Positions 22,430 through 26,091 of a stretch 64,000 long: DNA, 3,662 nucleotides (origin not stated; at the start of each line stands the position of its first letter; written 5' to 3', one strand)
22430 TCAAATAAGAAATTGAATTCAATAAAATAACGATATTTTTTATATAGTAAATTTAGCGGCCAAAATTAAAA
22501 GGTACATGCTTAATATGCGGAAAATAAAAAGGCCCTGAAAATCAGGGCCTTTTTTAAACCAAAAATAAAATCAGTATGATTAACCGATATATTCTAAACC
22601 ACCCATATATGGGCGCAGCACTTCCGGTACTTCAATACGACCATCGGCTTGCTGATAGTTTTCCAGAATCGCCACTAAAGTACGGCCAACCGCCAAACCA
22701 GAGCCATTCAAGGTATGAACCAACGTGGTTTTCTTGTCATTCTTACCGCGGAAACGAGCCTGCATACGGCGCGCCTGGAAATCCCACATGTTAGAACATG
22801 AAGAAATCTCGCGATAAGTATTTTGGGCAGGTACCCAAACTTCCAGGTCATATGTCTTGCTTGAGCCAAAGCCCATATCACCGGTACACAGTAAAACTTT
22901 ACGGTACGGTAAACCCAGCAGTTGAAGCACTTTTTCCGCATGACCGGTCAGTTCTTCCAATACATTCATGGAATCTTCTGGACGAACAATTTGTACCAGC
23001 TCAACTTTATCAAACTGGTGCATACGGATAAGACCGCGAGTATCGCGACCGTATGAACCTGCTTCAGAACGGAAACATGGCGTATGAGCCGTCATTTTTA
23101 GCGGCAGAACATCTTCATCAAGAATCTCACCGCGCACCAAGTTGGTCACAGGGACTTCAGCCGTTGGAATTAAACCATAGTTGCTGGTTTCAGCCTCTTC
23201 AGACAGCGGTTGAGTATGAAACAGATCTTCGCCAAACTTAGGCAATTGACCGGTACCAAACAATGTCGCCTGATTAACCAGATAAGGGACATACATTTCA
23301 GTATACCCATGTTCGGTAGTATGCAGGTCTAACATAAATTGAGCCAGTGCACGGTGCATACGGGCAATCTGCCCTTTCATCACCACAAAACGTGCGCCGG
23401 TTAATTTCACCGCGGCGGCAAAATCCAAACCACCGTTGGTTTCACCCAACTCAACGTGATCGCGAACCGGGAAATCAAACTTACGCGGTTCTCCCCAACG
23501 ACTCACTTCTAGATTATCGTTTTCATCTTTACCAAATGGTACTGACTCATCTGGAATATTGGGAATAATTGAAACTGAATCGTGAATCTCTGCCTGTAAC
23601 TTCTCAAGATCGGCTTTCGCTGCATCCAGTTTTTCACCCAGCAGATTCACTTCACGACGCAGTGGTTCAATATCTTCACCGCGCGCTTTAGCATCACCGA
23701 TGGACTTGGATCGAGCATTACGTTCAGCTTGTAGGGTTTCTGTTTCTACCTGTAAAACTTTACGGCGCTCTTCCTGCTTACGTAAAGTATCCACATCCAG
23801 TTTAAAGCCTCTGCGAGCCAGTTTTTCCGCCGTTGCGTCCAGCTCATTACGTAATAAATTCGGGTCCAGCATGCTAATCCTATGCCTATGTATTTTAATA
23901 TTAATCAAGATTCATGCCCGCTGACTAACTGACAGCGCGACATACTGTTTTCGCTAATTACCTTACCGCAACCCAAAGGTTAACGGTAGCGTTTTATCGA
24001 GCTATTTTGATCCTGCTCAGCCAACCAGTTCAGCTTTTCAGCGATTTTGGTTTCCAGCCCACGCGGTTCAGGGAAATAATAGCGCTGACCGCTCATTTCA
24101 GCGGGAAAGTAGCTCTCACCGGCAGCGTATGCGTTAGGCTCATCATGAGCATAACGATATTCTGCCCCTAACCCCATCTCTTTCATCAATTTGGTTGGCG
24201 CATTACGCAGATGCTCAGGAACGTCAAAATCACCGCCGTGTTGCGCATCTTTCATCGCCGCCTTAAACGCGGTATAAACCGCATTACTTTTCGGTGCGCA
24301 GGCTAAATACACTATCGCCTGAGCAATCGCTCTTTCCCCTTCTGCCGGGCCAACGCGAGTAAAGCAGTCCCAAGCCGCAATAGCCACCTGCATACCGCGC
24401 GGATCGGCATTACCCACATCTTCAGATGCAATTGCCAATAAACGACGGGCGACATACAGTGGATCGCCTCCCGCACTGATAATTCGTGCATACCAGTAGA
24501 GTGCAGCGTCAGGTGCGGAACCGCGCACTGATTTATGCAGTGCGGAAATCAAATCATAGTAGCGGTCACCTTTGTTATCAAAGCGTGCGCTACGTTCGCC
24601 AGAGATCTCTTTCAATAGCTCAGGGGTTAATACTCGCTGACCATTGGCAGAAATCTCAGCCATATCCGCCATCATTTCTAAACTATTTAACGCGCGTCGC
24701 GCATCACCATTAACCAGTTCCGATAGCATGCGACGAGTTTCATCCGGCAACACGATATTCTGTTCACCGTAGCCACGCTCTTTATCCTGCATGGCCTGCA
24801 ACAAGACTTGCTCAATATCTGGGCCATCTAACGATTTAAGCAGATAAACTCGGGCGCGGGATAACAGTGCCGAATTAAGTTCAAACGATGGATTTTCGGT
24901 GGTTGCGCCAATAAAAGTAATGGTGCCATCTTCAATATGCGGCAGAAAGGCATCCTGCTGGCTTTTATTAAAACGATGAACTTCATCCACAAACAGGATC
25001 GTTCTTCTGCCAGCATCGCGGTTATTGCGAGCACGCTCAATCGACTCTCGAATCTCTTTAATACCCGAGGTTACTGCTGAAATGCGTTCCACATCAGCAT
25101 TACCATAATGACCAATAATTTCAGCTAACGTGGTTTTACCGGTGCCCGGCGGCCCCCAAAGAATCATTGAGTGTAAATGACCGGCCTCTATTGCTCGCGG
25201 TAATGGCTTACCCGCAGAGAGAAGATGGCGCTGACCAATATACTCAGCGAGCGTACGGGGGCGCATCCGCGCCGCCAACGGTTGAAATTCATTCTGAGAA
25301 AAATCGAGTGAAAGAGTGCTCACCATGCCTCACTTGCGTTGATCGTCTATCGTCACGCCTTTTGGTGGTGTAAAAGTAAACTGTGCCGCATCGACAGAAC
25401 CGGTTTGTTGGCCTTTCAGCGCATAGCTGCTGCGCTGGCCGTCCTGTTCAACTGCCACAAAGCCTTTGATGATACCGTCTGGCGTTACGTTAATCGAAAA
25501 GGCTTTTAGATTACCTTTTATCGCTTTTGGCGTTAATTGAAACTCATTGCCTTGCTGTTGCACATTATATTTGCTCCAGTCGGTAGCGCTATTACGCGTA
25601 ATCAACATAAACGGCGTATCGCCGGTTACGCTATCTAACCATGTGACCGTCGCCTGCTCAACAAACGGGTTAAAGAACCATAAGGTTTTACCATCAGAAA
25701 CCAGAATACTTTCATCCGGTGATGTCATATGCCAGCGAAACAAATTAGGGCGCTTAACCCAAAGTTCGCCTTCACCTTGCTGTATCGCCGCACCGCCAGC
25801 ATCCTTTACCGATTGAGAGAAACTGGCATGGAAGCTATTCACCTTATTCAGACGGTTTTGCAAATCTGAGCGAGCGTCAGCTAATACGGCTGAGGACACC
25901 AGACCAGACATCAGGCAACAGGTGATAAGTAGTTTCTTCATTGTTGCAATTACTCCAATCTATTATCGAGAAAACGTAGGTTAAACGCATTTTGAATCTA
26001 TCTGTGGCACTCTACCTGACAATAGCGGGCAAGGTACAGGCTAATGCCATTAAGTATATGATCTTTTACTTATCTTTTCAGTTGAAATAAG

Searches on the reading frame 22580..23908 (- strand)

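Call 67: search_protein_families(library=pfam, proteins=[window:22580-23908:-], max_evalue=0.0001)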
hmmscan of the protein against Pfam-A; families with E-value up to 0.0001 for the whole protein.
window:22580-23908:- (442 aa): 2 families
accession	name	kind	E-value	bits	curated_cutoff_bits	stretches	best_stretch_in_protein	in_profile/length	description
PF00587.30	tRNA-synt_2b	-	9.1e-44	150.1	29.3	1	239-418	6-179/179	tRNA synthetase class II core domain (G, H, P, S and T)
PF02403.27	Seryl_tRNA_N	-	1.9e-29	102.5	28.2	1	13-119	1-108/108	Seryl-tRNA synthetase N-terminal domain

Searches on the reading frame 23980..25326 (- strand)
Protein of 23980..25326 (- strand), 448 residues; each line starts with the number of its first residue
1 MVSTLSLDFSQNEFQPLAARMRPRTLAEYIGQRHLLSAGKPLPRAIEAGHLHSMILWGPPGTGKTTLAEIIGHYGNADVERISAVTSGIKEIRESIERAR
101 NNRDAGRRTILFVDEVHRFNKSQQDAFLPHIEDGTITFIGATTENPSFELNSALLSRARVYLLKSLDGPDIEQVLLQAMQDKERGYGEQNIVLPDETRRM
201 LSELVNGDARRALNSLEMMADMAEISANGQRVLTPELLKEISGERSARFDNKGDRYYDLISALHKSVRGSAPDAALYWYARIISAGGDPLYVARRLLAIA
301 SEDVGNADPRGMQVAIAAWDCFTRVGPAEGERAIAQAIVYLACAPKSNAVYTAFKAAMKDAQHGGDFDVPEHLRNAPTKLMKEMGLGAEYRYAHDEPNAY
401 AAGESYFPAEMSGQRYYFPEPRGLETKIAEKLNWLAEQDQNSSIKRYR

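Call 67: search_protein_families(library=pfam, proteins=[window:23980-25326:-], max_evalue=0.0001)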
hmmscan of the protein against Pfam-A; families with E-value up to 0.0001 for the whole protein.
window:23980-25326:- (448 aa): 8 families
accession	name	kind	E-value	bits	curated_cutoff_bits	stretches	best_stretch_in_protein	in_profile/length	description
PF12002.13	MgsA_C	-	2e-63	213.7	27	1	269-435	1-166/167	MgsA AAA+ ATPase C terminal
PF16193.11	AAA_assoc_2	-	3.2e-24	85.4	34.3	1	188-268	2-81/81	AAA C-terminal domain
PF00004.35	AAA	-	1.2e-16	61.8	21.2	1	54-160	1-125/131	ATPase family associated with various cellular activities (AAA)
PF05496.18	RuvB_N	-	1.3e-13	51.4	27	1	21-139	1-116/159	Holliday junction DNA helicase RuvB P-loop domain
PF07728.20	AAA_5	-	1.2e-06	29.1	22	1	54-160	2-115/139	AAA domain (dynein-related subfamily)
PF01078.27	Mg_chelatase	-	2e-06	27.8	20.3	0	48-71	19-42/207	Magnesium chelatase, subunit ChlI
PF13191.12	AAA_16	-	2e-05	25.6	32.6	0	45-71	18-44/167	AAA ATPase domain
PF13401.12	AAA_22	-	7.5e-05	23.5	27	0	53-70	7-24/130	AAA domain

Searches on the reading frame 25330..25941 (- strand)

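Call 67: search_protein_families(library=pfam, proteins=[window:25330-25941:-], max_evalue=0.0001)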
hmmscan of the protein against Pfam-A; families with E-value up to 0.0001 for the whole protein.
window:25330-25941:- (203 aa): 1 family
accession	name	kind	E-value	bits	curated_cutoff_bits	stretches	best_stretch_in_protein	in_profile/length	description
PF03548.22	LolA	-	2.3e-56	190.5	23.6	1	32-191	1-165/165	Outer membrane lipoprotein carrier protein LolA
